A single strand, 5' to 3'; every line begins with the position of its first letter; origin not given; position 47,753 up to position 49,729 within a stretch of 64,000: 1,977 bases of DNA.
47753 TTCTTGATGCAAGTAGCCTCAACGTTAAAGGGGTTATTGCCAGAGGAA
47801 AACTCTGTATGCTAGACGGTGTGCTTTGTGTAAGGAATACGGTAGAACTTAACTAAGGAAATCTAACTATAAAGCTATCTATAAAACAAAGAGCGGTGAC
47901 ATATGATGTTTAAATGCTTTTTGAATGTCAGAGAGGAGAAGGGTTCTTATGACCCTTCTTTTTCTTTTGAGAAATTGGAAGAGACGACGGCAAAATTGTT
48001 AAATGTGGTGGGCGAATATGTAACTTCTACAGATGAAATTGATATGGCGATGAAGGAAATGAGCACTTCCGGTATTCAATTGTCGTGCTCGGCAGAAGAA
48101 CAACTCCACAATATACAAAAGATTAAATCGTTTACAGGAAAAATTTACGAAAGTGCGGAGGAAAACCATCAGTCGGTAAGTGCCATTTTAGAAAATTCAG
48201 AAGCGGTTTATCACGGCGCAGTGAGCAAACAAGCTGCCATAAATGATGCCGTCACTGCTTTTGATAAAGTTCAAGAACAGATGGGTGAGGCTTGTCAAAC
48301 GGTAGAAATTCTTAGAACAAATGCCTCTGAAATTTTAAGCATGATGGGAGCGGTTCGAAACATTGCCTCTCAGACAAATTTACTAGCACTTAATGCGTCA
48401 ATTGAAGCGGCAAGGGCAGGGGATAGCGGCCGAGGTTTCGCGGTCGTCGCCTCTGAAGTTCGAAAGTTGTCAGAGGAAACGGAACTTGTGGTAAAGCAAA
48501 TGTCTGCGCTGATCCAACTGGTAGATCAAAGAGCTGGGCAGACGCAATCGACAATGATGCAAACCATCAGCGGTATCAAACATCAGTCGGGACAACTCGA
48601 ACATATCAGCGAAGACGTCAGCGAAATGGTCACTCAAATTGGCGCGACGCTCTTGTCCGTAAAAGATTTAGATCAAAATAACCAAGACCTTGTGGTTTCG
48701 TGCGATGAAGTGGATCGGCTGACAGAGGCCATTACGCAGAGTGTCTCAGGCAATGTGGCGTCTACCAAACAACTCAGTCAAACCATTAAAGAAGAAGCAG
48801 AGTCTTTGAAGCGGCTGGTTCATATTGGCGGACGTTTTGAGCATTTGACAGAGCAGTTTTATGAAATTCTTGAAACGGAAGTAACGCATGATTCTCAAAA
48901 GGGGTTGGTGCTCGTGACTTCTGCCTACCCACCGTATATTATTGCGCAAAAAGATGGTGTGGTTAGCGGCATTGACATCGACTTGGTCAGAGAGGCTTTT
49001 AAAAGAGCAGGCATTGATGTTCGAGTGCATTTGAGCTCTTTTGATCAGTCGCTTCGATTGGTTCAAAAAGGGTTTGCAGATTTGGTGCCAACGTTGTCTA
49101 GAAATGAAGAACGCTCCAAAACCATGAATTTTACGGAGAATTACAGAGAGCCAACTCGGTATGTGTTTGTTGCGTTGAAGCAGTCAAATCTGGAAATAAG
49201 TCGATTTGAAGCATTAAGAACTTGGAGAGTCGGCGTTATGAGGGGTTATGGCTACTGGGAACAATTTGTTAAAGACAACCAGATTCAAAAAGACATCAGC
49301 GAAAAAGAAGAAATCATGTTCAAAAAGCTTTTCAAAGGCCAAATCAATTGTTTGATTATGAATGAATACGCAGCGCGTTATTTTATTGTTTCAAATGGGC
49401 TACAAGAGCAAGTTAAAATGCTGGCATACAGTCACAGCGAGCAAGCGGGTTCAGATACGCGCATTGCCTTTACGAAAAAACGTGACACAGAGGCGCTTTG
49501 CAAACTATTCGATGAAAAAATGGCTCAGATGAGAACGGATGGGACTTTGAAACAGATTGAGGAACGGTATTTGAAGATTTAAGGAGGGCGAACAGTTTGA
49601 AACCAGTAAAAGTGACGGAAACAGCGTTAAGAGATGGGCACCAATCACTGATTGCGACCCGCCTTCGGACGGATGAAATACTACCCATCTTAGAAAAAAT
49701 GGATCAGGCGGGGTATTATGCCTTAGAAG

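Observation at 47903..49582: Inverted-architecture soluble chemoreceptor: MCP signalling hairpin N-terminal to a family-3 solute-binding domain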

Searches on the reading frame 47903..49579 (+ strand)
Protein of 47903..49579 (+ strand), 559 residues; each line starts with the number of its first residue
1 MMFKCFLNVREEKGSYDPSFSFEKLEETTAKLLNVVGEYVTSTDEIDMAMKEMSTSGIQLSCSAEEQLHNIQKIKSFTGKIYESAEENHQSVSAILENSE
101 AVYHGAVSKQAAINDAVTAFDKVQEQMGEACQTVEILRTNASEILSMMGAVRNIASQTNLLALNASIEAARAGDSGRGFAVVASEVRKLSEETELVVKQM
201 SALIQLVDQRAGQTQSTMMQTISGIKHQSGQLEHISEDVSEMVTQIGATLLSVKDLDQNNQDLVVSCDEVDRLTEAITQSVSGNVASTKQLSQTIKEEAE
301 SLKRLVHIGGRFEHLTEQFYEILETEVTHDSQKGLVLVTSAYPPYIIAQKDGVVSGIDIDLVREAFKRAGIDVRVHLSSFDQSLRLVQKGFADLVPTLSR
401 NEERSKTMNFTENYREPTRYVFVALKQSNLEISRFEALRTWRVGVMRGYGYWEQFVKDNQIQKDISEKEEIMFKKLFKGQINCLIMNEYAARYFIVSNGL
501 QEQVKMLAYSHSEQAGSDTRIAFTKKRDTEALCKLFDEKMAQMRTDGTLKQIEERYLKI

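Call 3: search_protein_families(library=pfam, proteins=[window:47903-49579:+], max_evalue=1)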
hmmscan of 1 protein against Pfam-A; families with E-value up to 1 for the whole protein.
window:47903-49579:+ (559 aa): 6 families
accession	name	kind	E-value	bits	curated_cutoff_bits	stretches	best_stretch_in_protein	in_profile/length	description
PF00015.26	MCPsignal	-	3.2e-30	105.7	34.6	1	121-279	12-170/172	Methyl-accepting chemotaxis protein (MCP) signalling domain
PF00497.25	SBP_bac_3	-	1e-22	80.7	26.4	1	337-558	4-131/132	Bacterial extracellular solute-binding proteins, family 3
PF20155.4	TMP_3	-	0.035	14.3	41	1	217-296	12-95/192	Tape measure protein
PF02365.20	NAM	-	0.067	14.1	27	1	411-490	48-121/122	No apical meristem (NAM) protein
PF07028.16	DUF1319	-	0.096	13.4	28.1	1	187-284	3-101/109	Protein of unknown function (DUF1319)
PF06009.19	Laminin_II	-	0.23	11.9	33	1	223-303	31-110/138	Laminin Domain II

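Call 4: search_protein_families(library=ncbifam, proteins=[window:47903-49579:+], max_evalue=1)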
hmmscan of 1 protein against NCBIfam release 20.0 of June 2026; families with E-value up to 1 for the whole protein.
window:47903-49579:+ (559 aa): 17 families
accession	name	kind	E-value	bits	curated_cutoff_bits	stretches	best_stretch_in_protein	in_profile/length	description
NF058645.1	MCPCtpMPsAe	equivalog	1.6e-27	96.5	900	1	30-319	274-556/558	methyl-accepting chemotaxis protein CtpM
NF050802.1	AspChtxCcaA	equivalog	4.8e-19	68.2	1300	1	96-244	523-675/700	aspartate chemotaxis receptor CcaA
NF041847.1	transduc_aer2_vibrio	equivalog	4.7e-17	61.5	1200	1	34-308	502-751/804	aerotaxis transducer Aer2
TIGR01096.1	3A0103s03R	subfamily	5.9e-17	62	256.35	1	338-557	30-250/250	lysine/arginine/ornithine ABC transporter substrate-binding protein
NF008426.0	PRK11260.1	equivalog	4.3e-16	59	312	1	335-558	44-261/266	cystine ABC transporter substrate-binding protein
NF011615.0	PRK15041.1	equivalog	7.8e-14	51.2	947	1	23-267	254-494/554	methyl-accepting chemotaxis protein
NF011622.0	PRK15048.1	equivalog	9.3e-14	51.4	900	1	32-288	261-496/553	methyl-accepting chemotaxis protein II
NF007309.0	PRK09793.1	equivalog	6.4e-13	48.5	903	1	111-278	325-498/533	methyl-accepting chemotaxis protein IV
NF047851.1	MCPCitTducer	equivalog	1.2e-12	47.7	900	1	25-268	255-494/553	methyl-accepting chemotaxis citrate transducer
NF011965.0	PRK15437.1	equivalog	8.2e-09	35.4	459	1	340-558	34-254/260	histidine ABC transporter substrate-binding protein HisJ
NF011586.0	PRK15010.1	equivalog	1.4e-08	34.6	440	1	340-557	34-253/260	lysine/arginine/ornithine ABC transporter substrate-binding protein ArgT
NF008112.0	PRK10859.1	equivalog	3.2e-08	32.5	354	1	324-557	33-265/483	membrane-bound lytic murein transglycosylase MltF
NF041765.1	ArtJ_Ecoli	equivalog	4.9e-07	29.6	510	1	337-557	26-241/243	arginine ABC transporter substrate-binding protein ArtJ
TIGR02995.1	ectoine_ehuB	equivalog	0.00089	18.6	190.9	1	334-414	33-116/275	ectoine/hydroxyectoine ABC transporter substrate-binding protein EhuB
NF047515.1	SpiroCoCo_C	equivalog_domain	0.011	14.9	125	1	40-155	103-217/313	SpiroCoCo family coiled-coil protein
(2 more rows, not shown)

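Call 8: find_homologous_proteins(query=window:47903-49579:+, max_evalue=1e-10)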
Query window:47903-49579:+ (559 aa): 1689 proteins with E <= 1e-10 among 8000 candidates; the best 120 are listed.
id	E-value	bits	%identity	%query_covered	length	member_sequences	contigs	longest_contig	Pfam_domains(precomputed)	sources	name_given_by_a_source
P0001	0.0e+0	1202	100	100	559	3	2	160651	PF00015.27,PF00497.26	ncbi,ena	-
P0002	1.7e-254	863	74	98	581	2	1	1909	PF00015.27,PF00497.26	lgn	-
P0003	6.5e-243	825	70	98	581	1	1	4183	PF00015.27,PF00497.26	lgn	-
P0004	4.7e-186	638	57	97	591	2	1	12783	PF00015.27,PF00497.26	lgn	-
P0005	3.4e-175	602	56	94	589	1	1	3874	PF00015.27,PF00497.26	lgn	-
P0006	1.1e-165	571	52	97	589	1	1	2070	PF00015.27,PF00497.26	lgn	-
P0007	2.1e-164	566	52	97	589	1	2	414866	PF00015.27,PF00497.26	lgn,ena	-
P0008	2.5e-164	566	52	95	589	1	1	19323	PF00015.27,PF00497.26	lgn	-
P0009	1.0e-163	564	52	96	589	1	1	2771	PF00015.27,PF00497.26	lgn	-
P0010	1.3e-163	564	52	95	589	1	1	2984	PF00015.27,PF00497.26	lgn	-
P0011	6.3e-161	555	51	98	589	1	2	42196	PF00015.27,PF00497.26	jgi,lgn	jgi:methyl-accepting chemotaxis protein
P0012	1.5e-157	544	52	95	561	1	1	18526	PF00015.27,PF00497.26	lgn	-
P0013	4.2e-157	542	53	93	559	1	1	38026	PF00015.27,PF00497.26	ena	-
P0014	6.5e-134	466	44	96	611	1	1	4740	PF00015.27,PF00497.26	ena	-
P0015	1.0e-124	435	42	96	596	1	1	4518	PF00015.27,PF00497.26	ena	-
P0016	8.9e-123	429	42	96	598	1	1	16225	PF00015.27,PF00497.26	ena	-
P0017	1.1e-112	396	39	95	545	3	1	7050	PF00015.27,PF00497.26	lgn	-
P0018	1.8e-98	349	35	96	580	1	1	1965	PF00015.27,PF00497.26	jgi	-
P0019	2.8e-97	345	35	97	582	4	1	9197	PF00015.27,PF00497.26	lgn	-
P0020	1.0e-84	304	32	96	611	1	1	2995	PF00015.27,PF00497.26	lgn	-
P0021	8.2e-83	297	34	97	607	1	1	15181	PF00015.27,PF00497.26,PF10613.15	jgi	-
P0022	1.0e-81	294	33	94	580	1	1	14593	PF00015.27,PF00497.26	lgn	-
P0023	2.5e-81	292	32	95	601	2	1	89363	PF00015.27,PF00497.26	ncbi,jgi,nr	ncbi:MAG: transporter substrate-binding protein [Clostridia bacterium]|jgi:methyl-accepting chemotax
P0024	2.7e-80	289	33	97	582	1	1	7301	PF00015.27,PF00497.26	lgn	-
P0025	3.2e-79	285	31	96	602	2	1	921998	PF00015.27,PF00497.26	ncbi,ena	-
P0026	1.4e-77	280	32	95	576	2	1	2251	PF00015.27,PF00497.26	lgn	-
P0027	2.3e-77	279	33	94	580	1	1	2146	PF00015.27,PF00497.26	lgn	-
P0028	1.2e-76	277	32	96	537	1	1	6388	PF00015.27,PF00497.26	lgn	-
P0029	1.9e-75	273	32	94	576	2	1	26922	PF00015.27,PF00497.26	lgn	-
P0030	3.8e-75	272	32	96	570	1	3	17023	PF00015.27,PF00497.26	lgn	-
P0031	7.7e-75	271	32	94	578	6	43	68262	PF00015.27,PF00497.26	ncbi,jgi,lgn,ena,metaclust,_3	jgi:methyl-accepting chemotaxis protein|metaclust:\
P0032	2.1e-71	260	31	94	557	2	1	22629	PF00015.27,PF00497.26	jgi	-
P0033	5.6e-71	258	30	96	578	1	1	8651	PF00015.27,PF00497.26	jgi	-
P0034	6.4e-71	258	29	94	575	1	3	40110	PF00015.27,PF00497.26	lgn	-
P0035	5.6e-70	255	30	96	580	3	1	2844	PF00015.27,PF00497.26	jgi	-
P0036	7.0e-68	248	31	96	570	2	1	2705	PF00015.27,PF00497.26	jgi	-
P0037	3.6e-63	232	30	92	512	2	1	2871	PF00015.27,PF00497.26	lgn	-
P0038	1.1e-61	228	30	91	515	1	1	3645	PF00015.27,PF00497.26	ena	-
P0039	5.3e-61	225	30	91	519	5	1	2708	PF00015.27,PF00497.26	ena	-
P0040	3.0e-60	223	29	96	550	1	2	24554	PF00015.27,PF00497.26,PF06103.17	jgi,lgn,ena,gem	-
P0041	8.9e-60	221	29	89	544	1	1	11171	PF00015.27,PF00497.26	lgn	-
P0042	1.1e-59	221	31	96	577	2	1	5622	PF00015.27,PF00497.26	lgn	-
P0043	2.9e-58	216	29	93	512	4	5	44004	PF00015.27,PF00497.26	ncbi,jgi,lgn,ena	-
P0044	4.5e-58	216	29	93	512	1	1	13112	PF00015.27,PF00497.26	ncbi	-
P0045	4.4e-56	209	29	92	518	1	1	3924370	PF00015.27,PF00497.26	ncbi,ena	-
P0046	6.8e-56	208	29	93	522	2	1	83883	PF00015.27,PF00497.26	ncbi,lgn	-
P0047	1.5e-53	201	29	92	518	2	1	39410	PF00015.27,PF00497.26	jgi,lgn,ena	-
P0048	2.9e-35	140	28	72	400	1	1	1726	PF00015.27,PF00497.26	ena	-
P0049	3.5e-21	94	34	33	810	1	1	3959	PF00015.27,PF12729.14,PF04108.18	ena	-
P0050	5.2e-20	90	31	36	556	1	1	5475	PF00015.27,PF00672.31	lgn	-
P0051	3.7e-19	87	27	52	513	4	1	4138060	PF00015.27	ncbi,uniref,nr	ncbi:methyl-accepting chemotaxis protein [Hydrocarboniclastica marina]|uniref:Methyl-accepting trans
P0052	3.0e-18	84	29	46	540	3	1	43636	PF00015.27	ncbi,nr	ncbi:MAG TPA: methyl-accepting chemotaxis protein [Bacillota bacterium]|nr:methyl-accepting chemotax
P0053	4.5e-18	84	30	39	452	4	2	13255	PF00015.27,PF13682.12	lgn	-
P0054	5.8e-18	83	29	53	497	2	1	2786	PF00015.27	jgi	-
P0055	7.5e-18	83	37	35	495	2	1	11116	PF00015.27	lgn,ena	-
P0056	9.2e-18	83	43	23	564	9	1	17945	PF00015.27,PF00672.31,PF13675.12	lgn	-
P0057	9.6e-18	83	30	45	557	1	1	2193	PF00015.27,PF00672.31,PF05227.20,PF12729.14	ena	-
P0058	1.1e-17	83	28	55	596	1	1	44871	PF00015.27,PF00672.31,PF12729.14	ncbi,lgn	-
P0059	2.3e-17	81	33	36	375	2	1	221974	PF00015.27,PF00672.31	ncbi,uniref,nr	ncbi:methyl-accepting chemotaxis protein [Paenibacillus camelliae]|uniref:methyl-accepting chemotaxi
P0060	2.3e-17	81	27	49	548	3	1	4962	PF00015.27,PF00672.31,PF13675.12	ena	-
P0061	3.6e-17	81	32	30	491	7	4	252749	PF00015.27,PF13682.12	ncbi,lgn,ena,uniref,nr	ncbi:methyl-accepting chemotaxis protein [Lutispora saccharofermentans]|uniref:Methyl-accepting chem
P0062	4.4e-17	80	26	52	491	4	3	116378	PF00015.27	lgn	-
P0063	5.1e-17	80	30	46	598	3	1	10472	PF00015.27,PF12974.13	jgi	-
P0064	5.8e-17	80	39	26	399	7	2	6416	PF00015.27,PF00672.31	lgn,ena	-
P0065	5.9e-17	80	32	35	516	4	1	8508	PF00015.27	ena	-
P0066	6.4e-17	80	33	36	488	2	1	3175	PF00015.27,PF13682.12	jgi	-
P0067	6.9e-17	80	31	45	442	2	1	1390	PF00015.27,PF00672.31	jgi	jgi:methyl-accepting chemotaxis protein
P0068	7.2e-17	80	33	39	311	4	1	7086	PF00015.27,PF28175.1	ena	-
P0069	7.4e-17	80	30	54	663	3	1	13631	PF00015.27,PF00672.31,PF17201.11,PF02743.25,PF22673.3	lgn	-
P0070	7.5e-17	80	32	31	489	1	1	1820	PF00015.27,PF13682.12,PF07889.18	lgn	-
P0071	8.4e-17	80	28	57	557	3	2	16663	PF00015.27,PF12729.14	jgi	-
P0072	1.3e-16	79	34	34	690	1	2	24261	PF00015.27,PF00672.31,PF02743.25,PF22673.3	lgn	-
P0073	1.3e-16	79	45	21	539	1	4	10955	PF00015.27,PF00672.31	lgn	-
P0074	1.3e-16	79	48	17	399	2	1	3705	PF00015.27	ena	-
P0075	1.4e-16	79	31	38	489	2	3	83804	PF00015.27,PF13682.12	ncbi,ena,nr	ncbi:MAG: chemotaxis protein [Clostridiales bacterium]|nr:chemotaxis protein [Clostridiales bacteriu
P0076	1.6e-16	79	29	51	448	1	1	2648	PF00015.27,PF08447.19,PF13426.14,PF08448.17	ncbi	-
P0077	1.6e-16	79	34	34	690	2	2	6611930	PF00015.27,PF00672.31,PF02743.25,PF22673.3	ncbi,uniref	ncbi:methyl-accepting chemotaxis protein [Paenibacillus amylolyticus]|uniref:methyl-accepting chemot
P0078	1.7e-16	79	48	16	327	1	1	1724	PF00015.27,PF28175.1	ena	-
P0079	1.7e-16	79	35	29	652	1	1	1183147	PF00015.27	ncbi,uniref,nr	ncbi:methyl-accepting chemotaxis protein [Azospirillum agricola]|uniref:methyl-accepting chemotaxis 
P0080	1.8e-16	79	27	47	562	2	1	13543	PF00015.27,PF00672.31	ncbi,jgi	jgi:methyl-accepting chemotaxis protein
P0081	1.8e-16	78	35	32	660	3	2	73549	PF00015.27,PF00672.31,PF02743.25,PF22673.3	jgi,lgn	jgi:methyl-accepting chemotaxis protein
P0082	1.8e-16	78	34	34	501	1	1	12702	PF00015.27,PF06103.17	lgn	-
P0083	1.9e-16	78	32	38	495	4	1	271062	PF00015.27,PF13682.12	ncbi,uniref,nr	ncbi:methyl-accepting chemotaxis protein [Fusibacter bizertensis]|uniref:Methyl-accepting chemotaxis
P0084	1.9e-16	78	32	35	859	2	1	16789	PF00015.27,PF00496.28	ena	-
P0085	2.1e-16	78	38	28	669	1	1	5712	PF00015.27,PF00672.31,PF02743.25,PF22673.3,PF08269.18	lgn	-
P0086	2.5e-16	78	33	34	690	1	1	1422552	PF00015.27,PF00672.31,PF02743.25,PF22673.3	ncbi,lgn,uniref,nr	ncbi:Methyl-accepting chemotaxis protein McpC [Paenibacillus sp. JJ-100]|uniref:methyl-accepting che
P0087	2.6e-16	78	34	34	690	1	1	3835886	PF00015.27,PF00672.31,PF02743.25,PF22673.3,PF20155.5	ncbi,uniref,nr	ncbi:methyl-accepting chemotaxis protein [Paenibacillus sp. RRE4]|uniref:methyl-accepting chemotaxis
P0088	2.6e-16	78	33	33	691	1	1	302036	PF00015.27,PF00672.31,PF02743.25,PF22673.3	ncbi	-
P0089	2.9e-16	78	35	36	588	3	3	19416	PF00015.27,PF00672.31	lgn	-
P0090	3.1e-16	78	40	23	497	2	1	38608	PF00015.27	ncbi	-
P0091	3.2e-16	78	31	36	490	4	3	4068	PF00015.27,PF13682.12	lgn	-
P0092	3.4e-16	78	34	34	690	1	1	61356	PF00015.27,PF00672.31,PF02743.25,PF22673.3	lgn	-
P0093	3.8e-16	77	33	31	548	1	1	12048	PF00015.27,PF00672.31,PF13675.12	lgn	-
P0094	3.8e-16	77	31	53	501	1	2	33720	PF00015.27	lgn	-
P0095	4.0e-16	77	33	36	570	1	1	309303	PF00015.27,PF12729.14,PF02203.22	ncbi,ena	-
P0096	4.0e-16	77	34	34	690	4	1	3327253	PF00015.27,PF00672.31,PF02743.25,PF22673.3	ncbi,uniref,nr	ncbi:methyl-accepting chemotaxis protein [Paenibacillus xylanexedens]|uniref:methyl-accepting chemot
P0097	4.2e-16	77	31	45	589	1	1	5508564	PF00015.27,PF00672.31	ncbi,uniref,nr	ncbi:chemotaxis protein [Paenibacillus sp. IHB B 3084]|uniref:methyl-accepting chemotaxis protein n=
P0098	4.7e-16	77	26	51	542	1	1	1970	PF00015.27,PF00672.31,PF13675.12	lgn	-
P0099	5.2e-16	77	28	57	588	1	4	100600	PF00015.27,PF00672.31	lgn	-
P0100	5.5e-16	77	29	45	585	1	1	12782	PF00015.27,PF00672.31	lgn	-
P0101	5.6e-16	77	31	45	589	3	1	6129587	PF00015.27,PF00672.31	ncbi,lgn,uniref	ncbi:methyl-accepting chemotaxis protein [Paenibacillus sp. 8b26]|uniref:methyl-accepting chemotaxis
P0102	5.6e-16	77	32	38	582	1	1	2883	PF00015.27,PF00672.31,PF12729.14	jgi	jgi:methyl-accepting chemotaxis protein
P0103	6.1e-16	77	31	45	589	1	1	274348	PF00015.27,PF00672.31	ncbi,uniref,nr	ncbi:methyl-accepting chemotaxis protein [Paenibacillus terrae]|uniref:methyl-accepting chemotaxis p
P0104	6.2e-16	77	36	31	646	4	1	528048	PF00015.27,PF02743.25,PF22673.3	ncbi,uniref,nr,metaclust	ncbi:methyl-accepting chemotaxis protein [Nitrincola nitratireducens]|uniref:Uncharacterized protein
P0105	6.5e-16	77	30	36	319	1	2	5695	PF00015.27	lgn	-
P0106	6.5e-16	77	31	45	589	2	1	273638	PF00015.27,PF00672.31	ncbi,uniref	ncbi:methyl-accepting chemotaxis protein [Paenibacillus sp. NRS-1783]|uniref:methyl-accepting chemot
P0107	6.7e-16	77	32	46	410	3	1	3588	PF00015.27,PF00672.31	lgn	-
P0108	6.9e-16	77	33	34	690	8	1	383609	PF00015.27,PF00672.31,PF02743.25,PF22673.3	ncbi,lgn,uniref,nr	ncbi:methyl-accepting chemotaxis protein [Paenibacillus sp. JGP012]|uniref:methyl-accepting chemotax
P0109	7.3e-16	76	31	45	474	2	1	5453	PF00015.27,PF00672.31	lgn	-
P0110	7.7e-16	76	29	35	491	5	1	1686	PF00015.27,PF13682.12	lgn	-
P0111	9.1e-16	76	29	45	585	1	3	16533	PF00015.27,PF00672.31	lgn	-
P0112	9.4e-16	76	35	33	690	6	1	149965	PF00015.27,PF00672.31,PF02743.25,PF22673.3,PF20155.5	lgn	-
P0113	9.4e-16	76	33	33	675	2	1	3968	PF00015.27,PF00672.31,PF17202.11,PF17203.11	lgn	-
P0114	9.4e-16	76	33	34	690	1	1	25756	PF00015.27,PF00672.31,PF02743.25,PF22673.3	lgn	-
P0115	9.6e-16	76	43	17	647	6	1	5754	PF00015.27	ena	-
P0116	9.8e-16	76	27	43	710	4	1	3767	PF00015.27,PF07238.20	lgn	-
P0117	1.0e-15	76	33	34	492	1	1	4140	PF00015.27,PF13682.12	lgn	-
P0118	1.0e-15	76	28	51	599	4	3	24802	PF00015.27,PF07700.21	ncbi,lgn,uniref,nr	ncbi:heme NO-binding domain-containing protein [Hathewaya limosa]|uniref:Methyl-accepting chemotaxis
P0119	1.2e-15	76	29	39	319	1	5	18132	PF00015.27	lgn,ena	-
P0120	1.3e-15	76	35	33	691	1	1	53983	PF00015.27,PF00672.31,PF02743.25,PF22673.3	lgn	-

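Call 12: find_encoding_contigs(protein=P0001, flank=10000, max_places=3)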
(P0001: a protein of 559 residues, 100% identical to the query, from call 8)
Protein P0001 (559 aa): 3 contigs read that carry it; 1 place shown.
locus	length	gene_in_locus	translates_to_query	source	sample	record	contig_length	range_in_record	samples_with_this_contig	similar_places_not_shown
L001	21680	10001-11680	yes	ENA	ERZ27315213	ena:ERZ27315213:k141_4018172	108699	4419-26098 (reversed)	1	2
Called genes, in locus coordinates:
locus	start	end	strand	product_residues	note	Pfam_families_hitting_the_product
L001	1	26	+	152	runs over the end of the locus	-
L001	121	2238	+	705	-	PF01145:Band_7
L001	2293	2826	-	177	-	PF02417:Chromate_transp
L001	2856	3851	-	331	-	PF00291:PALP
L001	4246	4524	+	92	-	PF01386:Ribosomal_L25p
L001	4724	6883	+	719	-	PF00989:PAS (weak), PF00158:Sigma54_activat, PF01078:Mg_chelatase (faint), PF14532:Sigma54_activ_2, PF07728:AAA_5 (weak), PF25601:AAA_lid_14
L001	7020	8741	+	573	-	PF03606:DcuC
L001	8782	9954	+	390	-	PF07969:Amidohydro_3 (weak), PF01979:Amidohydro_1, PF07969:Amidohydro_3 (weak)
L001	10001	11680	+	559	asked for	PF00015:MCPsignal, PF00497:SBP_bac_3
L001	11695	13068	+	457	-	PF00682:HMGL-like, PF02436:PYC_OADA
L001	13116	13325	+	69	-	-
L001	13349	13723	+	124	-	PF25973:BSH_CzcB (faint), PF25917:BSH_RND (weak), PF25984:BSH_YknX, PF00364:Biotin_lipoyl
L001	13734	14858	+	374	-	PF03977:OAD_beta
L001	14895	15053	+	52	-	-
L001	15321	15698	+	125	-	-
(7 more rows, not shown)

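Call 13: find_encoding_contigs(protein=P0007, flank=10000, max_places=2)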
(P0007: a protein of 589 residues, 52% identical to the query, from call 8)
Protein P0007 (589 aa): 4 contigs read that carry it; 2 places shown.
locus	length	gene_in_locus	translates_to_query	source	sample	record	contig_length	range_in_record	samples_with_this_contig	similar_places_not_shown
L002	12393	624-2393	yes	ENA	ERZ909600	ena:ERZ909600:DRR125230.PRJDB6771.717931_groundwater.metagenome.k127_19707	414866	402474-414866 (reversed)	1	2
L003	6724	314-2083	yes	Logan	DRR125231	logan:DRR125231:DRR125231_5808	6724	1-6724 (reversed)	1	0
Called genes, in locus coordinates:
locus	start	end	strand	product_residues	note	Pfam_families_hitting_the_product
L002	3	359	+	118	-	?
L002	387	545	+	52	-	-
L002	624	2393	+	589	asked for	PF00015:MCPsignal, PF00497:SBP_bac_3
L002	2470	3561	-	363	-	PF01926:MMR_HSR1, PF02421:FeoB_N, PF06071:YchF-GTPase_C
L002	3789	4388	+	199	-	PF00163:Ribosomal_S4, PF01479:S4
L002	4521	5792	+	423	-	PF05193:Peptidase_M16_C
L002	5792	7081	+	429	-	PF00675:Peptidase_M16, PF05193:Peptidase_M16_C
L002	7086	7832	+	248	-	PF01790:LGT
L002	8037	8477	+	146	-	PF02381:MraZ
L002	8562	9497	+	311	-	PF01795:Methyltransf_5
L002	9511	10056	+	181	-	-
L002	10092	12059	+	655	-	PF03717:PBP_dimer, PF00905:Transpeptidase, PF03793:PASTA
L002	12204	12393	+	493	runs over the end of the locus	PF01225:Mur_ligase (weak), PF08245:Mur_ligase_M, PF02875:Mur_ligase_C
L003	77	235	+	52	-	-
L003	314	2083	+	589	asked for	PF00015:MCPsignal, PF00497:SBP_bac_3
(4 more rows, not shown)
